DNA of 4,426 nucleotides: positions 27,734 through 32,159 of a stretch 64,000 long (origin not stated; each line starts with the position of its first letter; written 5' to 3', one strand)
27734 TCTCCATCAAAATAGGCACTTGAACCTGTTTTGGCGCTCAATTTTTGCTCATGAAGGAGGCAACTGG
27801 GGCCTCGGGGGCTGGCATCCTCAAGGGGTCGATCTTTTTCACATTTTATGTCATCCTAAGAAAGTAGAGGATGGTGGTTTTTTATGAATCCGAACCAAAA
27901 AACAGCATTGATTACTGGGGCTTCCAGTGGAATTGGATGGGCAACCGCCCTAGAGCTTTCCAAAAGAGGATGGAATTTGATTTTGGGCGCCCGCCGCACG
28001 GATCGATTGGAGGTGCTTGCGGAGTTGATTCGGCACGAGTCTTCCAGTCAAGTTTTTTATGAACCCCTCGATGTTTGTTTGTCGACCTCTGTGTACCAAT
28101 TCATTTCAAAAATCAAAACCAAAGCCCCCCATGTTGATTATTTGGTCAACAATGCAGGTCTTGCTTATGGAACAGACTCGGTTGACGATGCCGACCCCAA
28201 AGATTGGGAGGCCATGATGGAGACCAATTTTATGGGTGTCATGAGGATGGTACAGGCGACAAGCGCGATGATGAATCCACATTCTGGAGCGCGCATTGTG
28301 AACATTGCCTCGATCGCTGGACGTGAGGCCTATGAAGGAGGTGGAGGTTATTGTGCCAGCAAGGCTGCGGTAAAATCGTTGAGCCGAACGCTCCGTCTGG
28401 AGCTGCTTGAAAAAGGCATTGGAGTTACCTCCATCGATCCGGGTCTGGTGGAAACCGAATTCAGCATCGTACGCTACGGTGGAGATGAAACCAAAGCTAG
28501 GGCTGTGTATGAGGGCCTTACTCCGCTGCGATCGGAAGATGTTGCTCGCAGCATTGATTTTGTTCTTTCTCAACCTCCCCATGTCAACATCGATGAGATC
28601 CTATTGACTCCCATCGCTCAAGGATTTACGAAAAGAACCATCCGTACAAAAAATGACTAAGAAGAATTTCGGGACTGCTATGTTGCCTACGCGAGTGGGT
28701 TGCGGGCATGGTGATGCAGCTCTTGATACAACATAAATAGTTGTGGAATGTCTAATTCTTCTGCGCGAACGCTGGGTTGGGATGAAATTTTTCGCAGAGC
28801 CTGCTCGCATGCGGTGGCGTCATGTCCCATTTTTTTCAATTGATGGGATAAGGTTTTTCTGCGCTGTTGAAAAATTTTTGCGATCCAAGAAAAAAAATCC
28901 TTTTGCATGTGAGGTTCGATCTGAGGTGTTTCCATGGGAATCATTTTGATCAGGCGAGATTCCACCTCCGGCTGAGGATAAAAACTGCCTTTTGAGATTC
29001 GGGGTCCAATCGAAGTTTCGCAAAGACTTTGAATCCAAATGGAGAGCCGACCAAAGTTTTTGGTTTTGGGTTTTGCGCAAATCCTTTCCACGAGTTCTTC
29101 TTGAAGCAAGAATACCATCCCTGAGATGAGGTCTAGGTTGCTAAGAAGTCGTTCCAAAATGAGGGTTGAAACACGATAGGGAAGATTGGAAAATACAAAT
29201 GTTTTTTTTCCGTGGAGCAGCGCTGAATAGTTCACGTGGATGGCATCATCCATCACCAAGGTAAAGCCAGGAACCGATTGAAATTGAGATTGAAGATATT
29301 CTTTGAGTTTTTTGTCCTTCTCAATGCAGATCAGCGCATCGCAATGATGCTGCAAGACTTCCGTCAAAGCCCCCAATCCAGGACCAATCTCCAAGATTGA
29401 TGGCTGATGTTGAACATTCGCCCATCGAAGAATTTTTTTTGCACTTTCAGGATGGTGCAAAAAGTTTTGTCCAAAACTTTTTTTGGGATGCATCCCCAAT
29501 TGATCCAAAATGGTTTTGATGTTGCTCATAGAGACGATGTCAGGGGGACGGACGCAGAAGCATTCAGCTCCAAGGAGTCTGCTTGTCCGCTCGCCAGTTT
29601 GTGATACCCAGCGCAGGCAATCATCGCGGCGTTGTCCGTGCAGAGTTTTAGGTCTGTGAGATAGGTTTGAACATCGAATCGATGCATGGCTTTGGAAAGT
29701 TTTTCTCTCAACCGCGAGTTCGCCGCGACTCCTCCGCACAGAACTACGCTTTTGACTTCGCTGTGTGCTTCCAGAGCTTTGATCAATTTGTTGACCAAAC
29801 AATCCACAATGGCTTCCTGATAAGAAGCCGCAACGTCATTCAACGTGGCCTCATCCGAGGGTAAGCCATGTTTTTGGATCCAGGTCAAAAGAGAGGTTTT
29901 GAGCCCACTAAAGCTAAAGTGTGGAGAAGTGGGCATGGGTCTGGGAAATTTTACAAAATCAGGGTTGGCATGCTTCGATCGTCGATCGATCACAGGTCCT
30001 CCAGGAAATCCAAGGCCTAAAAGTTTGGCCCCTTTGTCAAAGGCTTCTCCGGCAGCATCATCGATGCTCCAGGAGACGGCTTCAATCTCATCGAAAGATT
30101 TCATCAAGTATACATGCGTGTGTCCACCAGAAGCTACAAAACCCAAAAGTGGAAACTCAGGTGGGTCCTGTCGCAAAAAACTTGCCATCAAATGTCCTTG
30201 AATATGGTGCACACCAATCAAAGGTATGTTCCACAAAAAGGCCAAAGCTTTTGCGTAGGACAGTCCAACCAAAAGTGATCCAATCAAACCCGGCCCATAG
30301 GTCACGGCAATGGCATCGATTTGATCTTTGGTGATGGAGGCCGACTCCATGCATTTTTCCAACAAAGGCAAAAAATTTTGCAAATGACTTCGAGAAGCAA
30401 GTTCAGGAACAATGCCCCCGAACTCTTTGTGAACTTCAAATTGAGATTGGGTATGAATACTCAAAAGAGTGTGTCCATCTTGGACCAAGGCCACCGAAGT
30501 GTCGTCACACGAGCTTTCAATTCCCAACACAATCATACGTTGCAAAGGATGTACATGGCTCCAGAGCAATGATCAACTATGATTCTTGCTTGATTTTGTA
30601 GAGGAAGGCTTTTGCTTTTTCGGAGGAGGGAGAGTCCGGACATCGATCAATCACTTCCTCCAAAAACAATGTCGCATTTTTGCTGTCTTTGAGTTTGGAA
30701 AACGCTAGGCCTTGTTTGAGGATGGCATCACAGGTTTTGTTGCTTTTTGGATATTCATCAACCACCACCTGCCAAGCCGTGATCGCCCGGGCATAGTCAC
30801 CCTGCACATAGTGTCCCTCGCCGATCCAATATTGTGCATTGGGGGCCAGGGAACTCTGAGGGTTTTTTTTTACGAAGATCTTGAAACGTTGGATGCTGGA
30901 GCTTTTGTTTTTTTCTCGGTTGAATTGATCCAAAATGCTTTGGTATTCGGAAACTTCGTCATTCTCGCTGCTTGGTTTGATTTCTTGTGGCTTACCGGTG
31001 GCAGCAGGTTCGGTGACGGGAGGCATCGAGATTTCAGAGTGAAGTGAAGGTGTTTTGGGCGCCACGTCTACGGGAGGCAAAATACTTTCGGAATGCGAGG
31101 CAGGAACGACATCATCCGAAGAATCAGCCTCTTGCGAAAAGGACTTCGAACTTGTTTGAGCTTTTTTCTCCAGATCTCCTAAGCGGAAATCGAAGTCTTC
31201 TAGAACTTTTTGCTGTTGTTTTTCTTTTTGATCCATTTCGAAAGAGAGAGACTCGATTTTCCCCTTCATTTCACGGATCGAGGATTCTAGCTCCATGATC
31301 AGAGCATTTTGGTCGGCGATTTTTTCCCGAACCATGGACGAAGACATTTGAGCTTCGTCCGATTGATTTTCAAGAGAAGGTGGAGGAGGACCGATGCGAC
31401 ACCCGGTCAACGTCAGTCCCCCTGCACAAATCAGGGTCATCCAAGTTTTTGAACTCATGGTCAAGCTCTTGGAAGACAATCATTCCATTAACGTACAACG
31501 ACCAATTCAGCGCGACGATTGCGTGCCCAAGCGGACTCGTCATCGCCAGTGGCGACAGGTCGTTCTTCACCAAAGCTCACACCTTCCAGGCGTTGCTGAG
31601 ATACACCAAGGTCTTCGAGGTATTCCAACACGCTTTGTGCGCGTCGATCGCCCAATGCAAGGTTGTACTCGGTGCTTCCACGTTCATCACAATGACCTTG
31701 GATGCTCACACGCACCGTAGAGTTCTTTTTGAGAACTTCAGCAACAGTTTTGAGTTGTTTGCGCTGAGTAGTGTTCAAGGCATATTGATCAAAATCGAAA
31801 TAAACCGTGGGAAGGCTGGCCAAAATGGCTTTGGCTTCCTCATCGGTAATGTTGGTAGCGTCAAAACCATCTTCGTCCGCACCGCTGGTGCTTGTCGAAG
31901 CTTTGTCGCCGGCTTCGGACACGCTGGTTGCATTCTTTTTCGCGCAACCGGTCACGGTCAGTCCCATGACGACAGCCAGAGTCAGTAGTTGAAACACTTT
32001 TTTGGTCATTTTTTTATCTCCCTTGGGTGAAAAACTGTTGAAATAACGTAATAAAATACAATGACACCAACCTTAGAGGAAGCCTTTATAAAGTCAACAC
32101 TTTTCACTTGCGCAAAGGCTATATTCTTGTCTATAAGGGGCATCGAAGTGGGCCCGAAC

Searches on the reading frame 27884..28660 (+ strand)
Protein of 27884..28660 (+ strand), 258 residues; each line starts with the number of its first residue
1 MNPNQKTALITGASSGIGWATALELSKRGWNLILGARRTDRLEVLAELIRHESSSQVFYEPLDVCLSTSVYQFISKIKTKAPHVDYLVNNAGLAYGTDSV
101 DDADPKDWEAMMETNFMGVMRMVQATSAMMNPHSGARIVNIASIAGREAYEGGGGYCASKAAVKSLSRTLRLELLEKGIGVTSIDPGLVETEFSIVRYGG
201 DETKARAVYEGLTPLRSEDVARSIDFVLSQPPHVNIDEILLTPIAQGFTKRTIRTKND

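Call 36: search_protein_families(library=pfam, proteins=[window:27884-28660:+])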
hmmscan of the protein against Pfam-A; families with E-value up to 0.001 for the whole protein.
window:27884-28660:+ (258 aa): 4 families
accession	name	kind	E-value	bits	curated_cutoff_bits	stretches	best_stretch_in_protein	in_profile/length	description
PF00106.31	adh_short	-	1e-50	172.4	26.6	1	6-193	1-186/195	short chain dehydrogenase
PF13561.12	adh_short_C2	-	2e-37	129.4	27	1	12-229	1-218/236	Enoyl-(Acyl carrier protein) reductase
PF08659.16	KR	-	1.8e-10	41.5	22.6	1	7-189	2-178/180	KR domain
PF01370.27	Epimerase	-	0.00073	19.5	20.9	0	8-143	1-115/240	NAD dependent epimerase/dehydratase family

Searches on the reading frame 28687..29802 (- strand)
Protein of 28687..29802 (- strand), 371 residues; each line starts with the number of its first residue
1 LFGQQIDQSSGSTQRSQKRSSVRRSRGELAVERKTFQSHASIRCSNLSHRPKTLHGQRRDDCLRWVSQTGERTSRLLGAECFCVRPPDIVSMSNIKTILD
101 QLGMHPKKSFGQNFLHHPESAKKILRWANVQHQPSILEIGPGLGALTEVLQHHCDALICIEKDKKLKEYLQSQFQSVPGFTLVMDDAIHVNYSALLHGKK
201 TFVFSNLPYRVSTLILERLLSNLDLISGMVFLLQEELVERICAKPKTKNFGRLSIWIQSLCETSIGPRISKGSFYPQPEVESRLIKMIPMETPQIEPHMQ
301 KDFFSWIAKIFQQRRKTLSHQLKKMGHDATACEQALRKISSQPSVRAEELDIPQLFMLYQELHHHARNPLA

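Call 36: search_protein_families(library=pfam, proteins=[window:28687-29802:-])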
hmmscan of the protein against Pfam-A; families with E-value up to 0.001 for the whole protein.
window:28687-29802:- (371 aa): 1 family
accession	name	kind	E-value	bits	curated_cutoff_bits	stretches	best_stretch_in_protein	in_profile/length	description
PF00398.26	RrnaAD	-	6.1e-46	157.1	24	1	107-331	5-232/263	Ribosomal RNA adenine dimethylase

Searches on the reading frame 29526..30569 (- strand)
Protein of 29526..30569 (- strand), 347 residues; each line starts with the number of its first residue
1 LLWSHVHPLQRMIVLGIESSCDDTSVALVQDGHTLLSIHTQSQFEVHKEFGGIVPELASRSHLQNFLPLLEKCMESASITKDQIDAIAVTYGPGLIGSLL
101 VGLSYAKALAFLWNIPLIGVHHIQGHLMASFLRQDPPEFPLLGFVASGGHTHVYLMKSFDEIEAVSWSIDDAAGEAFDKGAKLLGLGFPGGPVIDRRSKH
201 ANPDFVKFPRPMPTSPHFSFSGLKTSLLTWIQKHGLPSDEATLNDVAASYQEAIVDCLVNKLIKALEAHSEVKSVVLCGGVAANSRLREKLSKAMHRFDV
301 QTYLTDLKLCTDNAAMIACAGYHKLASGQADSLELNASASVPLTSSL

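Call 36: search_protein_families(library=pfam, proteins=[window:29526-30569:-])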
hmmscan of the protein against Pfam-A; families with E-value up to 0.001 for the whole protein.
window:29526-30569:- (347 aa): 2 families
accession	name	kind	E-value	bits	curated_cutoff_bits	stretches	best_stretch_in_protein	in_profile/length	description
PF00814.31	TsaD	-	1.2e-88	297.7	24.8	1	35-318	2-263/264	tRNA N6-adenosine threonylcarbamoyltransferase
PF22521.2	HypF_C_2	-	1.9e-06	28.3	27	1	240-310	163-232/241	Carbamoyltransferase, Kae1-like Domain, second subdomain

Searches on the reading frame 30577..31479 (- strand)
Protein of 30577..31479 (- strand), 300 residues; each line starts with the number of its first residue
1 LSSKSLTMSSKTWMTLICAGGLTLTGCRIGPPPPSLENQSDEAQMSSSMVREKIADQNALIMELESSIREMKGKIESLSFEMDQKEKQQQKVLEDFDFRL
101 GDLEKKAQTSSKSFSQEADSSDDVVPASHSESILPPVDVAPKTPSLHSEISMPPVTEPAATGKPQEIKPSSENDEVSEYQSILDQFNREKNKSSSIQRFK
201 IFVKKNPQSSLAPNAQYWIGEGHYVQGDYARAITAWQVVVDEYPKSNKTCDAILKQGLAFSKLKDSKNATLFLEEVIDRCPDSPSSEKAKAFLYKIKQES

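Call 36: search_protein_families(library=pfam, proteins=[window:30577-31479:-])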
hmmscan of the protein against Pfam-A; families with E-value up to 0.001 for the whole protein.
window:30577-31479:- (300 aa): 5 families
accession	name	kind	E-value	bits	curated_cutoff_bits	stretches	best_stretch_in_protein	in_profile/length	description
PF13174.12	TPR_6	-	4.2e-14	52.6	26.3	1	215-246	2-33/33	Tetratricopeptide repeat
PF16331.10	TolA_bind_tri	-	2.2e-06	28.1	30.1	1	52-109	18-75/76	TolA binding protein trimerisation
PF07719.23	TPR_2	-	2.6e-05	24.4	27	0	214-245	2-33/34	Tetratricopeptide repeat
PF13432.12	TPR_16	-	0.00018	22.3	32.7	1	195-246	16-64/65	Tetratricopeptide repeat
PF13525.12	YfiO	-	0.00022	21.5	25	0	215-288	7-80/203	Outer membrane lipoprotein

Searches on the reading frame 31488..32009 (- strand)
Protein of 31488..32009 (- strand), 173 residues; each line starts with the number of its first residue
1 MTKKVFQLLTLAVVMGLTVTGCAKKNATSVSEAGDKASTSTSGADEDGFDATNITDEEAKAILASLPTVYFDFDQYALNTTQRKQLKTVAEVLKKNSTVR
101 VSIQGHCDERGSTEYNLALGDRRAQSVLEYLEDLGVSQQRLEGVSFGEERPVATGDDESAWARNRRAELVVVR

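Call 36: search_protein_families(library=pfam, proteins=[window:31488-32009:-])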
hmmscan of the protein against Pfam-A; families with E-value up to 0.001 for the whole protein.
window:31488-32009:- (173 aa): 1 family
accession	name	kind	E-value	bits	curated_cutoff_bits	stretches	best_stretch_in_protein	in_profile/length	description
PF00691.25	OmpA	-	7.5e-23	81.2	27.2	1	70-165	1-98/98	OmpA family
